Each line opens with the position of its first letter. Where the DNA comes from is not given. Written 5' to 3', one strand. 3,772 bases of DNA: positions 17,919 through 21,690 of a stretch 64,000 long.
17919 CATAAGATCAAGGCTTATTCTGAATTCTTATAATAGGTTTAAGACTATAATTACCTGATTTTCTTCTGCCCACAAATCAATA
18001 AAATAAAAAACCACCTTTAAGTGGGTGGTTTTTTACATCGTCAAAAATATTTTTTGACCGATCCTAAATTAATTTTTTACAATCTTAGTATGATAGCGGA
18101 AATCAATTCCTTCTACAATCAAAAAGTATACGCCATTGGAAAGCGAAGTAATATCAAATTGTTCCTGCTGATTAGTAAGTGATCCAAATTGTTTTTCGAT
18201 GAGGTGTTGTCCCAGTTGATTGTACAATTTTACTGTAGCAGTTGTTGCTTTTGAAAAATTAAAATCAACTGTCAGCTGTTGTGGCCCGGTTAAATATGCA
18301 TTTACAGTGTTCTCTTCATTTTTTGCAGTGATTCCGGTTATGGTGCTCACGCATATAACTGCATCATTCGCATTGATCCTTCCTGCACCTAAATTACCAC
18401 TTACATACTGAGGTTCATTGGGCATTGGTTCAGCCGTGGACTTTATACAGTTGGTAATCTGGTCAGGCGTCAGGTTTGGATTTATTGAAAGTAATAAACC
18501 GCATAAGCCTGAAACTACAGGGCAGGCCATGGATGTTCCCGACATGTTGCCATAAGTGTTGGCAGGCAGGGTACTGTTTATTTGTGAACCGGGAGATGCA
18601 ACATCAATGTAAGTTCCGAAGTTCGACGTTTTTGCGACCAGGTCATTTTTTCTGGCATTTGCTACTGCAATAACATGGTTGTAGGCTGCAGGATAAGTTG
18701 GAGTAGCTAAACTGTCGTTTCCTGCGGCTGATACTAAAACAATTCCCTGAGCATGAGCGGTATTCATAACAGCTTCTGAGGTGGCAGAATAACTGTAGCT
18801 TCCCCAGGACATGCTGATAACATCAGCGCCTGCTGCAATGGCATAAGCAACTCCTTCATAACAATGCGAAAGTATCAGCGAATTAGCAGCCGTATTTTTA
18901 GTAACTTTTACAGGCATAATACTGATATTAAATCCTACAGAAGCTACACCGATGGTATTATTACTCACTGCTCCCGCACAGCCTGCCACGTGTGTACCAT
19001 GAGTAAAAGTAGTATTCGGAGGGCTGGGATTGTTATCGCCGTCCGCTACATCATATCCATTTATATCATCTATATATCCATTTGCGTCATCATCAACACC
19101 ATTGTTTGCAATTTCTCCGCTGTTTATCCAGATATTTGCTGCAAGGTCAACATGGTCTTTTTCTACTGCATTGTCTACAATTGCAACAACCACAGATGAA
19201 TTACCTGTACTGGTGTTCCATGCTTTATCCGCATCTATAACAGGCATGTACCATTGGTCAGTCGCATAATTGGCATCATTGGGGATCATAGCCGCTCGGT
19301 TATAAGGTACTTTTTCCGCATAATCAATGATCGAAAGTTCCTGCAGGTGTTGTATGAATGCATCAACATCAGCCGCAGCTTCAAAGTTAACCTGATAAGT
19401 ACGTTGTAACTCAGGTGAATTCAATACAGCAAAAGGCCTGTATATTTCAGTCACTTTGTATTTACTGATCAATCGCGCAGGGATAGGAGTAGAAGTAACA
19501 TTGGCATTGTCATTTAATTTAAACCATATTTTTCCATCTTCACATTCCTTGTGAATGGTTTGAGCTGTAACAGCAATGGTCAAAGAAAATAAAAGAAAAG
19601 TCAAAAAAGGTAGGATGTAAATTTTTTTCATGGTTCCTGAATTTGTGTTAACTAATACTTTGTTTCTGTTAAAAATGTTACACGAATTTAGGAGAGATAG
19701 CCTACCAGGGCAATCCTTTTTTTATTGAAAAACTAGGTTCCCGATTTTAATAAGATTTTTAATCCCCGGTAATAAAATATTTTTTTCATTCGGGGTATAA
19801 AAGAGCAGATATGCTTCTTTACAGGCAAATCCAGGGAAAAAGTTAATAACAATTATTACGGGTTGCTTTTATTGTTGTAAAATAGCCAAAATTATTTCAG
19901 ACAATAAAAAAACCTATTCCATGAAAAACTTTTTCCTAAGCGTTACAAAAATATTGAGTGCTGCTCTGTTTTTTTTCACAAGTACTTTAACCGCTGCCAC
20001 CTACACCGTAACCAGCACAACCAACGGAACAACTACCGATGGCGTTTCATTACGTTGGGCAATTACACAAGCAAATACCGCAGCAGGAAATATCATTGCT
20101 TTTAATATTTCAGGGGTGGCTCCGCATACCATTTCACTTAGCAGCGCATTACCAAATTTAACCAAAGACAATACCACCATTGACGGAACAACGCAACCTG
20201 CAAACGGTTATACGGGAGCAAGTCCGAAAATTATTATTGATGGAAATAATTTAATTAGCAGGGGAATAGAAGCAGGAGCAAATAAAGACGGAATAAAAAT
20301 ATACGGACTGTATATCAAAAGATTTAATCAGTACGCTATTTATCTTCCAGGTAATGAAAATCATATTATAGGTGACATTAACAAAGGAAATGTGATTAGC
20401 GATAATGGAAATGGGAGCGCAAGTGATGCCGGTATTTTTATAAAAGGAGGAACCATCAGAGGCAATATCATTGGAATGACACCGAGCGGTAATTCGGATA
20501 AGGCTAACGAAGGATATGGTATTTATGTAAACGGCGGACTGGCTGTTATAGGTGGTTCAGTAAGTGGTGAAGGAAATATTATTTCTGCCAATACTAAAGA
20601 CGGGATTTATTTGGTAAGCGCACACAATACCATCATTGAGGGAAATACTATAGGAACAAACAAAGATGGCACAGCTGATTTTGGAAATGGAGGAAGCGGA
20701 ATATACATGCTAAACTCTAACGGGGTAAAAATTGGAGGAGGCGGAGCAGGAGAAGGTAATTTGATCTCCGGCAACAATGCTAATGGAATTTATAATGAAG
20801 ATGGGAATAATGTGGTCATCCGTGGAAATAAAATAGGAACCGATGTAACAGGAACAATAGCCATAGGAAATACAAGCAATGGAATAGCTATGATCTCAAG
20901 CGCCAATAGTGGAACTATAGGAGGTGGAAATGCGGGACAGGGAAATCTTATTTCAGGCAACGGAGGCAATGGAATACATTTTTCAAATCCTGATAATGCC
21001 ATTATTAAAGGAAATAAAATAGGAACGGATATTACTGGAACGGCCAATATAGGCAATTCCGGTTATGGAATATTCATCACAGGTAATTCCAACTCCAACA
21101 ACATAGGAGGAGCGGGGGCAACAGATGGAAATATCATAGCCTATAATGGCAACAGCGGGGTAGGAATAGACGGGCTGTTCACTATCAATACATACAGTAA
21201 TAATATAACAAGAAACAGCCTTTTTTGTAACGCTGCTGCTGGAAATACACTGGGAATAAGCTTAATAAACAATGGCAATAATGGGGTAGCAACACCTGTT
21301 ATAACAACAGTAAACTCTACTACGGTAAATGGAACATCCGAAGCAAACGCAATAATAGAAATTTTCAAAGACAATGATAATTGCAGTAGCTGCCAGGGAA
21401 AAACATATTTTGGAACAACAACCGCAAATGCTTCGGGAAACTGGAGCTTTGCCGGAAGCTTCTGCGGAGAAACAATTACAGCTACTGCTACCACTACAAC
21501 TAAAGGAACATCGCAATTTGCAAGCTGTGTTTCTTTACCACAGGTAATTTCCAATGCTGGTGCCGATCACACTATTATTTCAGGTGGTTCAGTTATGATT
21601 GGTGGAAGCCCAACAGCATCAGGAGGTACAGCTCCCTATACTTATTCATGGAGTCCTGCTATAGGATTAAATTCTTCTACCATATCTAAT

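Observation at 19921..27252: A 2443-aa T9SS cargo combines two beta-helix regions with an M43-type metzincin in which the otherwise invariant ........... glycine is replaced by glutamine.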

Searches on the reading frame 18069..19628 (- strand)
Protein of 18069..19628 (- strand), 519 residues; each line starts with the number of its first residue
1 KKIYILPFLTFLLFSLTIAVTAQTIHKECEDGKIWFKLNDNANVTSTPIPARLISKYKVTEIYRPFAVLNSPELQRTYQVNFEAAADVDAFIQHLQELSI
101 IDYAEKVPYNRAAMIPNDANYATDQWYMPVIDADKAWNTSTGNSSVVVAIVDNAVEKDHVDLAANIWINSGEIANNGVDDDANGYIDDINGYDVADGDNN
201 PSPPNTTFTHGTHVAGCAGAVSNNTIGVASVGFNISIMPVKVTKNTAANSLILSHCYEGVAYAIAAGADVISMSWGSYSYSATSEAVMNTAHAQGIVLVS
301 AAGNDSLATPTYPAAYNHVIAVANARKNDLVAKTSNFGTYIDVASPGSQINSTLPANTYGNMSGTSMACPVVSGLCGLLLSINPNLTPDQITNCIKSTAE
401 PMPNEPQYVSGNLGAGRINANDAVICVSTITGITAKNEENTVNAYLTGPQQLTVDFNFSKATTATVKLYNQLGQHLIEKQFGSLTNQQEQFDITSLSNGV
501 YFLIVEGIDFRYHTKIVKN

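Call 16: search_protein_families(library=pfam, proteins=[window:18069-19628:-], max_evalue=0.001)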
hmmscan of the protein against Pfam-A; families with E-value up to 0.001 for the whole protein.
window:18069-19628:- (519 aa): 2 families
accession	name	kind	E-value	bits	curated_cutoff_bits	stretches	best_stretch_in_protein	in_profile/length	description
PF00082.27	Peptidase_S8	-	6e-47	160.8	21.8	1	144-416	2-288/288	Subtilase family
PF18962.6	Por_Secre_tail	-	7.4e-08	33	27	1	451-516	9-73/75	Secretion system C-terminal sorting domain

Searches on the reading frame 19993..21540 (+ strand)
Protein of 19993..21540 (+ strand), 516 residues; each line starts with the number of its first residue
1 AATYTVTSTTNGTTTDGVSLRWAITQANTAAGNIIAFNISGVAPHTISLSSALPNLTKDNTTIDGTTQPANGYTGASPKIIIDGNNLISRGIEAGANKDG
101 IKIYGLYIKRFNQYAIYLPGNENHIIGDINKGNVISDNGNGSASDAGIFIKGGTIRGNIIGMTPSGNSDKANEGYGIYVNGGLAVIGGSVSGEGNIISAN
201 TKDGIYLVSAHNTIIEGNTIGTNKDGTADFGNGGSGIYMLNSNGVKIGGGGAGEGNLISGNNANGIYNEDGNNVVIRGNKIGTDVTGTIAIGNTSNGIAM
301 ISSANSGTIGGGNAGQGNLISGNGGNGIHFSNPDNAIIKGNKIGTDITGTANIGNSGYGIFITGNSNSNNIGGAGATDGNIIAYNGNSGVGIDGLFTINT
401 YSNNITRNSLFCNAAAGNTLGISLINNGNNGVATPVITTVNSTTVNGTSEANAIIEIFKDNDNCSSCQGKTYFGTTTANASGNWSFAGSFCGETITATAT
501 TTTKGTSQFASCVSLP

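Call 58: search_solved_structures(query=window:19993-21540:+, max_evalue=0.01)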
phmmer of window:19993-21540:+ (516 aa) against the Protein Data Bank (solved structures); distinct sequences matched with E-value up to 0.01: 0.
